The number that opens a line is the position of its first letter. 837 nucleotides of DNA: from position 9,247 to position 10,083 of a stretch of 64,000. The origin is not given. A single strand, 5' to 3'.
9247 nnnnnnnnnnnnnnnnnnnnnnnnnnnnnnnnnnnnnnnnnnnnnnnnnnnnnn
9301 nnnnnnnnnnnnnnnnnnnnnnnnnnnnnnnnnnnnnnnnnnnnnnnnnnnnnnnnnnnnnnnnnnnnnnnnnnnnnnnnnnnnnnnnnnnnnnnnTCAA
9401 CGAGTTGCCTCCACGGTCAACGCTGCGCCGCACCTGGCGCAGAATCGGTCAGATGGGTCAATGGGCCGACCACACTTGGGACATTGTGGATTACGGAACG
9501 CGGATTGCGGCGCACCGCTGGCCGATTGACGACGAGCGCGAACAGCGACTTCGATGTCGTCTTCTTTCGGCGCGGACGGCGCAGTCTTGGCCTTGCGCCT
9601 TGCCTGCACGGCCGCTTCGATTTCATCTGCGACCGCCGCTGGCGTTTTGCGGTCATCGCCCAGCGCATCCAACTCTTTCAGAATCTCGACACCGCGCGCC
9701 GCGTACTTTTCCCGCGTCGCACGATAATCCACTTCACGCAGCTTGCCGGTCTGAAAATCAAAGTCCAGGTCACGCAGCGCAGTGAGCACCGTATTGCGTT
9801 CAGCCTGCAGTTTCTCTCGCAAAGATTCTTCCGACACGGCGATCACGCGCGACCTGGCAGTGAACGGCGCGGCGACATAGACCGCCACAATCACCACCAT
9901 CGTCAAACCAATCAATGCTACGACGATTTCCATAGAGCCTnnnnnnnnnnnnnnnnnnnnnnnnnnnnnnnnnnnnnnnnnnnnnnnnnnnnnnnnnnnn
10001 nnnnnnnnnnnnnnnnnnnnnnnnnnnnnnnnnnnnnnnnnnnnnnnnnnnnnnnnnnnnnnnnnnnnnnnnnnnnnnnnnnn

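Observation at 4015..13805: Complete System I cytochrome c maturation operon carrying two extra genes that share a juxtamembrane tail motif with CcmH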

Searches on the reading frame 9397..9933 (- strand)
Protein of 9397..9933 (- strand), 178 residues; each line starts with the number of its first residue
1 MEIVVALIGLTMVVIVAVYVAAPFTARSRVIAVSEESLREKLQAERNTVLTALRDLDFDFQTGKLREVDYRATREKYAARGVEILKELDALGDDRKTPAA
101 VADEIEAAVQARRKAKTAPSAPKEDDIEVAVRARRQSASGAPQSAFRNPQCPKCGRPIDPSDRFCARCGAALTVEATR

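Call 3: search_protein_families(library=pfam, proteins=[window:9397-9933:-], max_evalue=0.01)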
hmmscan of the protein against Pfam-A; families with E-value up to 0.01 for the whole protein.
window:9397-9933:- (178 aa): 9 families
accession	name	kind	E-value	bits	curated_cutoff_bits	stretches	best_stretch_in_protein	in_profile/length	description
PF13240.11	Zn_Ribbon_1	-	1.4e-07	31.5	25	1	151-172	2-23/23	zinc-ribbon domain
PF13248.11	Zn_ribbon_3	-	2.4e-06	27.2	27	1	150-170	4-24/26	zinc-ribbon domain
PF12773.13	DZR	-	1.3e-05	25.7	27.3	1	151-172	1-22/45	Double zinc ribbon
PF24460.1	DUF7575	-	1.6e-05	24.6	28.5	1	149-172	4-27/28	Domain of unknown function (DUF7575)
PF17032.10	Zn_ribbon_15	-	0.00064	20.9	28.9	1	148-169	52-73/73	zinc-ribbon family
PF24463.1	DUF7577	-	0.0021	18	28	1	150-172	4-26/27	Domain of unknown function (DUF7577)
PF18912.6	DZR_2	-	0.0059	16.9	27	1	149-172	8-31/56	Double zinc ribbon domain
PF09297.16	Zn_ribbon_NUD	-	0.0066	16.6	24.8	0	163-173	4-14/32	NADH pyrophosphatase zinc ribbon domain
PF14828.11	Amnionless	-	0.0099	15.2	30.4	0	150-176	215-243/442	Amnionless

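Call 4: search_protein_families(library=ncbifam, proteins=[window:9397-9933:-], max_evalue=0.01)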
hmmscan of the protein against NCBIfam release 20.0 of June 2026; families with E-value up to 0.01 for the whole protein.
window:9397-9933:- (178 aa): 1 family
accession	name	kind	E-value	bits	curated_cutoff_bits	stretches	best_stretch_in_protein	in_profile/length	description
TIGR03847.1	TIGR03847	subfamily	0.0047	16.7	117.25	1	113-167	120-175/177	conserved hypothetical protein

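Call 6: find_homologous_proteins(query=window:9397-9933:-, max_evalue=0.001)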
Query window:9397-9933:- (178 aa): 655 proteins with E <= 0.001 among 1052 candidates; the best 120 are listed.
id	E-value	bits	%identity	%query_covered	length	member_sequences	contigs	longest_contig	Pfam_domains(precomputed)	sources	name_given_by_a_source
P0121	7.6e-106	369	100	100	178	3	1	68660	PF13240.12,PF12773.14,PF24460.2,PF13248.12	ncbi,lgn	-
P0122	1.8e-85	302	85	100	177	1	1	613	PF13240.12,PF12773.14,PF24460.2,PF13248.12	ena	-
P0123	3.7e-82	292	79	100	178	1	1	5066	PF13240.12,PF12773.14,PF13248.12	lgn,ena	-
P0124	6.6e-82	291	82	100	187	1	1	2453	PF13240.12,PF12773.14,PF24460.2,PF13248.12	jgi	jgi:hypothetical protein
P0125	2.5e-81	289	83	100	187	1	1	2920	PF13240.12,PF12773.14,PF24460.2,PF13248.12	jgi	-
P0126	1.3e-72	261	73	100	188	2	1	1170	PF13240.12,PF12773.14,PF13248.12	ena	-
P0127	2.3e-70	253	71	100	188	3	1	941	PF13240.12,PF12773.14,PF13248.12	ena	-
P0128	9.5e-68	245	69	100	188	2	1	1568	PF13240.12,PF12773.14,PF13248.12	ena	-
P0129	1.9e-63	231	66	100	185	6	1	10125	PF13240.12,PF12773.14,PF13248.12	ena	-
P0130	4.2e-62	226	65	100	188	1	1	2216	PF13240.12,PF13248.12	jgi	jgi:hypothetical protein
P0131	4.9e-62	226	66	100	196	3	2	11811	PF13240.12,PF12773.14,PF24460.2,PF13248.12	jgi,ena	jgi:rubrerythrin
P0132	3.9e-61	223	65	100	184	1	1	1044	PF13240.12,PF12773.14,PF13248.12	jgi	jgi:hypothetical protein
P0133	8.6e-61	222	65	100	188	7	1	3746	PF13240.12,PF13248.12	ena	-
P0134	1.5e-60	221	64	100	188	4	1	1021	PF13240.12,PF13248.12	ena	-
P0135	4.5e-60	220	63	100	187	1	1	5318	PF13240.12,PF12773.14,PF13248.12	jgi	jgi:hypothetical protein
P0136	1.9e-59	218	63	100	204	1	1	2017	PF13240.12,PF13248.12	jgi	jgi:hypothetical protein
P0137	9.7e-59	216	64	100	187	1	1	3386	PF13240.12,PF12773.14,PF13248.12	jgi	jgi:hypothetical protein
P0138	4.9e-58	213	65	100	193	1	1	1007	PF13240.12,PF12773.14,PF24460.2,PF13248.12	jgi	jgi:DNA repair exonuclease SbcCD ATPase subunit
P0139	3.4e-57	211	63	100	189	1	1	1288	PF13240.12,PF24460.2,PF13248.12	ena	-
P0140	4.6e-57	210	61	100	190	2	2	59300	PF13240.12,PF12773.14,PF24460.2,PF13248.12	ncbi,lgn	-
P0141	6.1e-57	210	61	99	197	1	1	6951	PF13240.12,PF12773.14,PF24460.2,PF13248.12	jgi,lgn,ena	-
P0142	8.3e-56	206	60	100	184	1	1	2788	PF13240.12,PF13248.12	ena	-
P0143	9.0e-56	206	62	100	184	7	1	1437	PF13240.12,PF13248.12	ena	-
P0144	1.0e-55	206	62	100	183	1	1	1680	PF13240.12,PF12773.14,PF13248.12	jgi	jgi:hypothetical protein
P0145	1.0e-55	206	62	100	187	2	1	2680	PF13240.12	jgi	jgi:hypothetical protein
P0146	1.3e-55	205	59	100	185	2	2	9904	PF13240.12,PF13248.12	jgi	jgi:ribosomal protein L32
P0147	1.3e-55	205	63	100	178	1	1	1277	PF13240.12,PF12773.14,PF24460.2,PF13248.12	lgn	-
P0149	3.7e-55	204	58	100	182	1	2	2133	PF13240.12,PF12773.14,PF13248.12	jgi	jgi:hypothetical protein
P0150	5.4e-55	203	61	100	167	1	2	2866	PF13240.12,PF12773.14,PF13248.12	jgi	jgi:hypothetical protein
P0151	5.6e-55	203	57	100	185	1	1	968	PF13240.12,PF12773.14,PF13248.12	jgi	jgi:ribosomal protein L32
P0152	6.8e-55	203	60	100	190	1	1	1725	PF13240.12,PF12773.14,PF24460.2,PF13248.12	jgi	jgi:hypothetical protein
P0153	9.8e-55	203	59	100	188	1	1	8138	PF13240.12,PF12773.14,PF13248.12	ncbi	-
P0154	1.9e-54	202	57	100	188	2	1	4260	PF13240.12,PF12773.14,PF13248.12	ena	-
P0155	7.5e-54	200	59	100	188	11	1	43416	PF13240.12,PF13248.12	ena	-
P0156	9.8e-54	199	58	100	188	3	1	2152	PF13240.12,PF13248.12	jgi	-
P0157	2.5e-53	198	56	100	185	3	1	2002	PF13240.12,PF12773.14,PF13248.12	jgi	jgi:ribosomal protein L32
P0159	4.0e-53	197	57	100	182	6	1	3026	PF13240.12,PF13248.12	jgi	-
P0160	4.0e-53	197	58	100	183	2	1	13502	PF13240.12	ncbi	-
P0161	4.4e-53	197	59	100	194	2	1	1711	PF13240.12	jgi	-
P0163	6.4e-53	197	57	100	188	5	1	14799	PF13240.12,PF12773.14,PF13248.12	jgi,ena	-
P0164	6.6e-53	197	57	100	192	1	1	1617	PF13240.12,PF12773.14,PF13248.12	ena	-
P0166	1.2e-52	196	60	100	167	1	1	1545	PF13240.12,PF12773.14,PF13248.12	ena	-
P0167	1.5e-52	195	58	100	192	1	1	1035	PF13240.12,PF12773.14,PF13248.12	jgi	jgi:hypothetical protein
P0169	2.8e-52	195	58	100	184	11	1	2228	PF13240.12,PF12773.14,PF13248.12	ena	-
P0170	3.9e-52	194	58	100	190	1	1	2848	PF13240.12,PF12773.14,PF13248.12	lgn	-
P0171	4.1e-52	194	61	100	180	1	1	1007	PF13240.12,PF13248.12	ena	-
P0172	4.3e-52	194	58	100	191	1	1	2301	PF13240.12,PF12773.14,PF13248.12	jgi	jgi:hypothetical protein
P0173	4.5e-52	194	63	92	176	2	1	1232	PF13240.12,PF12773.14,PF24460.2,PF13248.12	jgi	jgi:hypothetical protein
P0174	6.3e-52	193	56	98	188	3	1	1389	PF13240.12,PF13248.12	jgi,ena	-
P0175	7.5e-52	193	56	100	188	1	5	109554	PF13240.12,PF12773.14,PF13248.12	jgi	jgi:ribosomal protein L32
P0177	2.2e-51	192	58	100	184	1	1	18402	PF13240.12,PF13248.12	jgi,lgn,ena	-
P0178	2.6e-51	191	59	100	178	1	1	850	PF13240.12,PF12773.14,PF13248.12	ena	-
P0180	5.7e-51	190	57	99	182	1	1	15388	PF13240.12,PF12773.14,PF09297.17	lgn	-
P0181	9.5e-51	190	64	85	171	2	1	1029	PF13240.12,PF12773.14,PF13248.12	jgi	jgi:hypothetical protein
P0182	1.0e-50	190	56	100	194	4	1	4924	PF13240.12,PF12773.14,PF13248.12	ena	-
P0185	5.4e-50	187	55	100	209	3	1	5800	PF13240.12,PF12773.14,PF13248.12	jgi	jgi:hypothetical protein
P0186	7.2e-50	187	57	100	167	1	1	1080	PF13240.12,PF12773.14,PF13248.12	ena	-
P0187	1.3e-49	186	57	99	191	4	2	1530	PF13240.12,PF12773.14,PF13248.12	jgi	jgi:hypothetical protein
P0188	1.8e-49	185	54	100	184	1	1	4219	PF13240.12,PF13248.12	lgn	-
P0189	3.0e-49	185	54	99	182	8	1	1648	PF13240.12,PF12773.14,PF13248.12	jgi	jgi:zinc-ribbon domain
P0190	3.0e-49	185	55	100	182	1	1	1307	PF13240.12,PF12773.14,PF13248.12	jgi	jgi:hypothetical protein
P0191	4.2e-49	184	57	100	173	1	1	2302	PF13240.12,PF12773.14,PF13248.12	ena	-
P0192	5.7e-49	184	54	100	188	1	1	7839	PF13240.12,PF12773.14,PF13248.12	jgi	-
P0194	8.1e-49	183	57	100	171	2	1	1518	PF13240.12,PF12773.14,PF13248.12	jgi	jgi:ribosomal protein S27AE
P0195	1.9e-48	182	55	99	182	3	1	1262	PF13240.12,PF13248.12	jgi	-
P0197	1.7e-47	179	53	99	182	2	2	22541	PF13240.12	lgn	-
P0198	8.5e-47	177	59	100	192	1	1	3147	PF13240.12,PF12773.14,PF13248.12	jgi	jgi:hypothetical protein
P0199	1.6e-46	176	54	100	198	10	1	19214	PF13240.12,PF12773.14,PF13248.12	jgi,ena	-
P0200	1.9e-46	176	53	100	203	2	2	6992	PF13240.12,PF13248.12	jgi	jgi:hypothetical protein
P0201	1.9e-46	176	56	92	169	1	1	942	PF13240.12,PF12773.14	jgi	jgi:hypothetical protein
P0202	1.9e-43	166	53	93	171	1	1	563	PF13240.12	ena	-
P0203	4.9e-40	155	49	100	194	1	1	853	PF13240.12,PF12773.14,PF13248.12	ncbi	-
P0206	4.6e-38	148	51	100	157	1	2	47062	PF13240.12,PF13248.12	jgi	-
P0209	1.4e-35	140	50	100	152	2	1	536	PF13240.12,PF12773.14,PF13248.12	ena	-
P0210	4.6e-28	116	42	87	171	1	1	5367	PF13240.12,PF13248.12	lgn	-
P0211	1.4e-27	114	40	97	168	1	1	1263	PF13240.12,PF13248.12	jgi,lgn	jgi:NADH pyrophosphatase NudC (nudix superfamily)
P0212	2.0e-27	114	37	97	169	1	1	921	PF13240.12,PF13248.12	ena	-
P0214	3.8e-27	113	42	87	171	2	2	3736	PF13240.12,PF13248.12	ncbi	-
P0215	6.0e-27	112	40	97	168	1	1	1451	PF13240.12,PF13248.12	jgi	jgi:rubrerythrin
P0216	8.5e-27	112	39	97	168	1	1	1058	PF13240.12,PF13248.12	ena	-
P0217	1.1e-26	111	37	97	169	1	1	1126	PF13240.12,PF12773.14,PF13248.12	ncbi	-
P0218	1.2e-26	111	38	97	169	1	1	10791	PF13240.12,PF12773.14,PF13248.12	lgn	-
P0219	1.4e-26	111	35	97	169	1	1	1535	PF13240.12,PF12773.14,PF13248.12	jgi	jgi:NADH pyrophosphatase NudC (nudix superfamily)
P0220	2.3e-26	110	41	97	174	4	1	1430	PF13240.12,PF13248.12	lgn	-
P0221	2.7e-26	110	38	97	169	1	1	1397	PF13240.12,PF12773.14,PF13248.12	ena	-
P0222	2.7e-26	110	38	97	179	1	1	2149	PF13240.12,PF12773.14,PF13248.12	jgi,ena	-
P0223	2.7e-26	110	38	97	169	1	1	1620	PF13240.12,PF12773.14,PF13248.12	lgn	-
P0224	3.8e-26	110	38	97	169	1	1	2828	PF13240.12,PF12773.14,PF13248.12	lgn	-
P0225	4.0e-26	110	38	97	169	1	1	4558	PF13240.12,PF12773.14,PF13248.12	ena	-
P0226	5.0e-26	109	38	97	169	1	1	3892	PF13240.12,PF12773.14,PF13248.12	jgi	jgi:hypothetical protein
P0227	5.1e-26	109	35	97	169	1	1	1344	PF13240.12,PF12773.14,PF13248.12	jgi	jgi:hypothetical protein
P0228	5.2e-26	109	37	97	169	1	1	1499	PF13240.12,PF12773.14,PF13248.12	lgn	-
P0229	5.4e-26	109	38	87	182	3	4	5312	PF13240.12,PF12773.14,PF13248.12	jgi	jgi:ribosomal protein S27AE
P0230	5.6e-26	109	36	97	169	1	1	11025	PF13240.12,PF12773.14,PF13248.12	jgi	-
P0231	6.5e-26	109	36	97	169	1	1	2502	PF13240.12,PF12773.14,PF13248.12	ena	-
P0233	8.1e-26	109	35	97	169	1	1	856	PF13240.12,PF12773.14,PF13248.12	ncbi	-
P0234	8.4e-26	109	39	97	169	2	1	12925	PF13240.12,PF13248.12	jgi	jgi:hypothetical protein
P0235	8.4e-26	109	37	97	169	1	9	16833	PF13240.12,PF12773.14,PF13248.12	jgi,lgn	jgi:NADH pyrophosphatase NudC (nudix superfamily)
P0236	8.5e-26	109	42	74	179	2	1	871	PF13240.12,PF12773.14,PF13248.12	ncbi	-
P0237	9.3e-26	108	38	97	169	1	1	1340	PF13240.12,PF12773.14,PF13248.12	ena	-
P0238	9.4e-26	108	35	97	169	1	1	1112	PF13240.12,PF12773.14,PF13248.12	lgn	-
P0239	1.0e-25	108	37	98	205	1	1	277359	PF13240.12,PF13248.12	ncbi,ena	-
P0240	1.0e-25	108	38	97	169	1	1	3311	PF13240.12,PF12773.14,PF13248.12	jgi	-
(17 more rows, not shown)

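Call 11: search_protein_families(library=ncbifam, proteins=[P0217], max_evalue=10)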
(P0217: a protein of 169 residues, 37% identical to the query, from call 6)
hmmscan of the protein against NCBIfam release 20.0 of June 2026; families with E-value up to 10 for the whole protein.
P0217 (169 aa): 7 families
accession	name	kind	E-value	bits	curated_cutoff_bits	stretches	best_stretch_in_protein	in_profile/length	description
NF045510.1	4Cys_prefix_kin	domain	0.011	16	24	1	158-168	16-26/26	4-Cys prefix domain-containing protein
NF049953.1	ribbon_DG_selen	exception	0.028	14.3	130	1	130-166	135-169/172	zinc ribbon-containing (seleno)protein DG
NF041913.1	HVO_2142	equivalog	0.14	12.1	90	1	154-168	7-21/48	HVO_2142 family zinc finger protein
TIGR02419.1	C4_traR_proteo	subfamily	0.25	11.9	59.7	1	124-154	10-42/64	phage/conjugal plasmid C-4 type zinc finger protein, TraR family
NF001669.0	PRK00432.1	equivalog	1.1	9.3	54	0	143-166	25-48/58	30S ribosomal protein S27ae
NF033497.1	rubre_like_arch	subfamily_domain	1.9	8.3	32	1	147-167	3-25/34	rubrerythrin-like domain-containing protein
NF002362.0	PRK01343.1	equivalog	2.9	7.7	79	1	137-155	11-29/66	DNA gyrase inhibitor YacG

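Call 15: find_related_loci(query=A2, collection=genome_contigs, flank=10000)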
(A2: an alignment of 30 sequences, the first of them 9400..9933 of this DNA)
Query A2 (178 aa) in genome_contigs; peptide patterns used: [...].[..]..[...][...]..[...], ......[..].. (x = any residue, [..] = any of these).
599 stretches matched a pattern (row limit reached: there are more); 390 encode a relative of the query (tblastn E <= 1e-3); the best 80 are kept; 80 distinct loci.
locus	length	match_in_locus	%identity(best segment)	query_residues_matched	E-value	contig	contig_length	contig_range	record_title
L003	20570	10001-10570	61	1-178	1e-59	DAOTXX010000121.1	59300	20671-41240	MAG TPA_asm: Thermoflexales bacterium isolate H21_290 k133_208729, whole genome shotgun sequence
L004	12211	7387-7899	39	1-175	5e-32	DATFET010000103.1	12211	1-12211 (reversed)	MAG TPA_asm: Anaerolineales bacterium isolate SMAG_U8615 k141_43650, whole genome shotgun sequence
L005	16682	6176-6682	37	1-173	2e-31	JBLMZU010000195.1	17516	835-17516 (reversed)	MAG: Bacteroidota bacterium isolate MAG195 PRJNA951521_bin52_renamed_194, whole genome shotgun sequence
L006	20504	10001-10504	37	1-172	1e-30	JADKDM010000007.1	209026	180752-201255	MAG: Candidatus Villigracilis propinquus isolate OdNW_BATAC.378 tig00004263-10-2093680, whole genome shotgun sequence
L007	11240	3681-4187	38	1-173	8e-31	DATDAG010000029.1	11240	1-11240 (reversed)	MAG TPA_asm: Anaerolineales bacterium isolate SMAG_U90 k141_555715, whole genome shotgun sequence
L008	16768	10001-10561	38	1-173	3e-30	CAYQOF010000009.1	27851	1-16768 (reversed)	MAG TPA_asm: uncultured Anaerolinea sp. isolate SRP257756_co1_161 genome assembly, contig: NODE_1191_length_27851_cov_12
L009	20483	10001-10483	40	1-172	3e-30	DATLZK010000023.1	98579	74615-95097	MAG TPA_asm: Anaerolineales bacterium isolate SMAG_U13296 k141_325520, whole genome shotgun sequence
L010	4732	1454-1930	43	16-172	4e-30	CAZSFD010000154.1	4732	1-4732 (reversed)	MAG TPA_asm: uncultured Anaerolineaceae bacterium isolate binchicken_co274_165 genome assembly, contig: NODE_42475_lengt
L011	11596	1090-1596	38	1-173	4e-30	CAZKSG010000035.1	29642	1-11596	MAG TPA_asm: uncultured Anaerolinea sp. isolate binchicken_co197_557 genome assembly, contig: NODE_1994_length_29642_cov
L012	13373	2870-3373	38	1-172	1e-29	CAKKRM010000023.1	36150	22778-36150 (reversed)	Anaerolineales bacterium isolate Hainich-H51-bin274-1-1 genome assembly, contig: H51-bin274_1_1_Hain_H51_02um_R2_315_len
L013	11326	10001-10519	35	1-177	2e-29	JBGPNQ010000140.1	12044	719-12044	MAG: Anaerolineae bacterium isolate OBJ_0618_7090110_210 k141_526753_length_12044_cov_8.0000, whole genome shotgun seque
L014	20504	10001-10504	37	1-172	2e-29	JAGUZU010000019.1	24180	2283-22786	MAG: Anaerolineales bacterium isolate DeMMO6_15 c_000000074752, whole genome shotgun sequence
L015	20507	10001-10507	34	1-173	2e-29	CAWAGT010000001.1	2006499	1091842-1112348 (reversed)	MAG: uncultured Chloroflexia bacterium isolate MFD04944.bin.1.53 genome assembly, contig: contig_20172, whole genome sho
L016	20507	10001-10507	37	1-172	3e-29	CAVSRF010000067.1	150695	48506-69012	MAG: uncultured Chloroflexia bacterium isolate MFD05684.bin.2.92 genome assembly, contig: contig_69709, whole genome sho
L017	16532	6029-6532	37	1-172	3e-29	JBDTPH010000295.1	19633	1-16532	MAG: Chloroflexota bacterium isolate cluster3_bin.194 NODE_9820_length_19633_cov_6.267392, whole genome shotgun sequence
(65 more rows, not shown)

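Call 49: predict_structure(alignment_id=A2)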
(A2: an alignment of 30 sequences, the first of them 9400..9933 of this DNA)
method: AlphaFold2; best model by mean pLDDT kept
length: 178 residues; sequences in the alignment: 30
mean_pLDDT: 76.1   pTM: 0.37
mean pLDDT of the five models: 76.1, 75.2, 75.0, 74.3, 73.6
residues with pLDDT >= 90: 51; 70-90: 60; 50-70: 47; < 50: 20
segments of 3 or more residues with pLDDT < 50: 27-32, 120-122, 140-146, 176-178
pLDDT, mean of each block of 10 residues (from residue 1): 87 86 56 69 94 97 97 97 92 59 74 64 59 59 53 81 83 59
secondary structure, 60 per line:
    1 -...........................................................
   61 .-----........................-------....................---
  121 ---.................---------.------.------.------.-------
elements in order: H2-61 H67-90 H98-117 H124-140

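Call 78: search_protein_families(library=pfam, proteins=[window:9400-9933:-], max_evalue=1)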
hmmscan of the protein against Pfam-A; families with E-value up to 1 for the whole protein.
window:9400-9933:- (178 aa): 22 families
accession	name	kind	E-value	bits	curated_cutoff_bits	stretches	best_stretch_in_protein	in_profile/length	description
PF13240.11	Zn_Ribbon_1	-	1.4e-07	31.5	25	1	151-172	2-23/23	zinc-ribbon domain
PF13248.11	Zn_ribbon_3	-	2.4e-06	27.2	27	1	150-170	4-24/26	zinc-ribbon domain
PF12773.13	DZR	-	1.3e-05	25.7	27.3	1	151-172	1-22/45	Double zinc ribbon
PF24460.1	DUF7575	-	1.6e-05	24.6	28.5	1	149-172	4-27/28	Domain of unknown function (DUF7575)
PF17032.10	Zn_ribbon_15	-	0.00064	20.9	28.9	1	148-169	52-73/73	zinc-ribbon family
PF24463.1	DUF7577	-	0.0021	18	28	1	150-172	4-26/27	Domain of unknown function (DUF7577)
PF18912.6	DZR_2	-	0.0059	16.9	27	1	149-172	8-31/56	Double zinc ribbon domain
PF09297.16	Zn_ribbon_NUD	-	0.0066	16.6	24.8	1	163-173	4-14/32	NADH pyrophosphatase zinc ribbon domain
PF14828.11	Amnionless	-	0.0099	15.2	30.4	1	150-176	215-243/442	Amnionless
PF12172.15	zf-ChsH2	-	0.031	14.5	23.2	1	140-171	3-34/37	ChsH2, rubredoxin-like zinc ribbon domain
PF19474.4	DUF6011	-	0.045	13.7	26.6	0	164-178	10-24/37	Family of unknown function (DUF6011)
PF18439.7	zf_UBZ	-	0.047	13.8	25.6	0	150-163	4-17/32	Ubiquitin-Binding Zinc Finger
PF08271.17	Zn_Ribbon_TF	-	0.094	12.7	29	1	150-170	2-27/43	TFIIB zinc-binding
PF09889.16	DUF2116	-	0.1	13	26.8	1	151-171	6-27/59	Probable treble clef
PF14803.11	Zn_ribbon_Nudix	-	0.12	12.8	25.6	0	163-173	1-11/34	Nudix N-terminal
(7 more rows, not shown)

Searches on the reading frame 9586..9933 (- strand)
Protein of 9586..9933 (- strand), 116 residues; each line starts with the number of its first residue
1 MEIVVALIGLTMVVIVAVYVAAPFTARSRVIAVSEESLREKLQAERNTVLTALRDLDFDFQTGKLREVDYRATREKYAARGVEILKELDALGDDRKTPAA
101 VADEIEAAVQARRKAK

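Call 11: search_protein_families(library=ncbifam, proteins=[window:9586-9933:-], max_evalue=10)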
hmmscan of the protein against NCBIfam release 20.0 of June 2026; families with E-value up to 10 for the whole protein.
seq(116 aa): 1 family
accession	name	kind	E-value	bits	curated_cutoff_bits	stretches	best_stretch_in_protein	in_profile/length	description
NF045822.1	PgAcgDacpgdA2_Bac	equivalog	0.12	11.7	400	1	3-90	10-96/274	peptidoglycan-N-acetylglucosamine deacetylase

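Call 24: search_protein_families(library=ncbifam, alignment_id=A4, max_evalue=1)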
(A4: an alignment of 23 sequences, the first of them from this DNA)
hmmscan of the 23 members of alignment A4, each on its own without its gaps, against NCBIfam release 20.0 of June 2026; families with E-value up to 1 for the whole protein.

A. member 1, seq(100 aa): 4 families
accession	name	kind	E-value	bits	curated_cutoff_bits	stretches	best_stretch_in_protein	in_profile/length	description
NF002328.0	PRK01286.1-3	equivalog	0.036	13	467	1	16-76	15-77/404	deoxyguanosinetriphosphate triphosphohydrolase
TIGR02978.1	phageshock_pspC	equivalog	0.085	12.7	104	1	3-78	36-113/121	envelope stress response membrane protein PspC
NF045822.1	PgAcgDacpgdA2_Bac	equivalog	0.087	12.1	400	1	3-90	10-96/274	peptidoglycan-N-acetylglucosamine deacetylase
TIGR01884.1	cas_HTH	subfamily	0.11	11.9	60.2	1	3-93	89-156/202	CRISPR-associated CARF protein Csa3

B. families by the number of members that match (of 23 scanned): 17 families
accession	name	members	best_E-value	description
TIGR03142.1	cytochro_ccmI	5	0.0016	c-type cytochrome biogenesis protein CcmI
TIGR02978.1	phageshock_pspC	3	0.056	envelope stress response membrane protein PspC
TIGR02596.1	TIGR02596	3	0.11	Verru_Chthon cassette protein D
TIGR04296.1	PEFG-CTERM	3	0.18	PEFG-CTERM sorting domain-containing protein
NF045822.1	PgAcgDacpgdA2_Bac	2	0.087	peptidoglycan-N-acetylglucosamine deacetylase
NF047648.1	MIGRI_fam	1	0.017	protein MIGRI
TIGR01696.1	deoB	1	0.019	phosphopentomutase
TIGR04222.1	near_uncomplex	1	0.024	TIGR04222 domain-containing membrane protein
NF053601.1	asym_polar_PgfA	1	0.025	cell envelope lipid trafficking protein PgfA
NF002328.0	PRK01286.1-3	1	0.036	deoxyguanosinetriphosphate triphosphohydrolase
NF002330.0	PRK01286.1-5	1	0.067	deoxyguanosinetriphosphate triphosphohydrolase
NF041023.1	PP0621_fam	1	0.067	PP0621 family protein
NF001923.0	PRK00701.1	1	0.1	Mn(2+) uptake NRAMP transporter MntH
TIGR01884.1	cas_HTH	1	0.11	CRISPR-associated CARF protein Csa3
NF008040.0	PRK10772.1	1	0.12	cell division protein FtsL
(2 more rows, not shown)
